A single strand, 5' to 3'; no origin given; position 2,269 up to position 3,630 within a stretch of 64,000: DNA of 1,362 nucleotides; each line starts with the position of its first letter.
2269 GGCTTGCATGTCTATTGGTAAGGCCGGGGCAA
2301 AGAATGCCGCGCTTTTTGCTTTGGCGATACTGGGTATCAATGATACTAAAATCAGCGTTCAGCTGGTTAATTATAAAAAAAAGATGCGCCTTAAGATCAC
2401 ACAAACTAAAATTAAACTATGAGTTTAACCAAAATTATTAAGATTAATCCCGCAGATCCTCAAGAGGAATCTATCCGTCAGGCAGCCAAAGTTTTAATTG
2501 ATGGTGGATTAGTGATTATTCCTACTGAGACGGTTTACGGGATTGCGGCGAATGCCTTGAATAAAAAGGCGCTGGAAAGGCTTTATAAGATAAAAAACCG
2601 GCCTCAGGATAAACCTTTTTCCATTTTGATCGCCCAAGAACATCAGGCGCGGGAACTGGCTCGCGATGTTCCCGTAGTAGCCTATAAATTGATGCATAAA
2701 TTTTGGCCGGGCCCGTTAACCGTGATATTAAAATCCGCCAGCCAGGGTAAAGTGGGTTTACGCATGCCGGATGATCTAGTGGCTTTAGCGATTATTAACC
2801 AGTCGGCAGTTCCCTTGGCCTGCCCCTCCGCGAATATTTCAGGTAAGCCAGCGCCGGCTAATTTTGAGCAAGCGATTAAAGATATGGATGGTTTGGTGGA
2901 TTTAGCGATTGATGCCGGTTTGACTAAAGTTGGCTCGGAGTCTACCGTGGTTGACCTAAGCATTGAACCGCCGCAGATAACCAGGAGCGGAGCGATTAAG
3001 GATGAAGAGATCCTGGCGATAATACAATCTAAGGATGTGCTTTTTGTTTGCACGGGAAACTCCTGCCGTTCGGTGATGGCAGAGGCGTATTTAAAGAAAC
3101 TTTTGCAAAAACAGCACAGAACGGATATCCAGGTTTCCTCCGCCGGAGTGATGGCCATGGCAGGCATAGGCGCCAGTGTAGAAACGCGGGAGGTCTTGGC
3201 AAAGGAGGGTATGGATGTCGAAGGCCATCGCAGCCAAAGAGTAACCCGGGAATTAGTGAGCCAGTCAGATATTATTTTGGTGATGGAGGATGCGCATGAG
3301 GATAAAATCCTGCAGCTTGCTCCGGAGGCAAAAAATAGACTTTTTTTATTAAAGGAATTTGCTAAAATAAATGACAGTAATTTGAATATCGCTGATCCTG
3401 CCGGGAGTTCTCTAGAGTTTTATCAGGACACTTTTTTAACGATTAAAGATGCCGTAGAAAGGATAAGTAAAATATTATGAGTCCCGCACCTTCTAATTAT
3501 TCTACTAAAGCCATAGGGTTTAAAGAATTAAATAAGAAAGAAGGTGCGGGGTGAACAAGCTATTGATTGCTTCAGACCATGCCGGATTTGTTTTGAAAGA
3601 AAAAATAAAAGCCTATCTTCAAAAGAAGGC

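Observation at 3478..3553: Family-A inverted-repeat element that supplies the SD and GTG start codon of seven genes and can sequester them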

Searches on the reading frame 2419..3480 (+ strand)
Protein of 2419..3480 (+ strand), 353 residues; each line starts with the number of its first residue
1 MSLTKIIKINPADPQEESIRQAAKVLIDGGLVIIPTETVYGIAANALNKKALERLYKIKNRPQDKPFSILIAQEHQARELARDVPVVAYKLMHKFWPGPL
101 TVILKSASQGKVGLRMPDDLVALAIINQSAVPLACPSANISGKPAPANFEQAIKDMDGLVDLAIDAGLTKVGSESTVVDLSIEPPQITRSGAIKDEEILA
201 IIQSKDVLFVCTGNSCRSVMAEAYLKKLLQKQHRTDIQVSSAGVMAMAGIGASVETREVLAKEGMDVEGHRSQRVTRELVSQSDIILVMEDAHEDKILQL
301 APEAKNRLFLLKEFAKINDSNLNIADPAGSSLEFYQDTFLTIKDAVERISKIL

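Call 39: search_protein_families(library=pfam, proteins=[window:2419-3480:+])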
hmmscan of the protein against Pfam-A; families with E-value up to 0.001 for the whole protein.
window:2419-3480:+ (353 aa): 2 families
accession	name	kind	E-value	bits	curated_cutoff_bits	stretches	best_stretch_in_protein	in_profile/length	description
PF01300.24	Sua5_yciO_yrdC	-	1.8e-51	174.6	25.1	1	25-191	2-178/178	Telomere recombination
PF01451.26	LMWPc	-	1.4e-32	113.3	23.2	1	207-347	1-141/144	Low molecular weight phosphotyrosine protein phosphatase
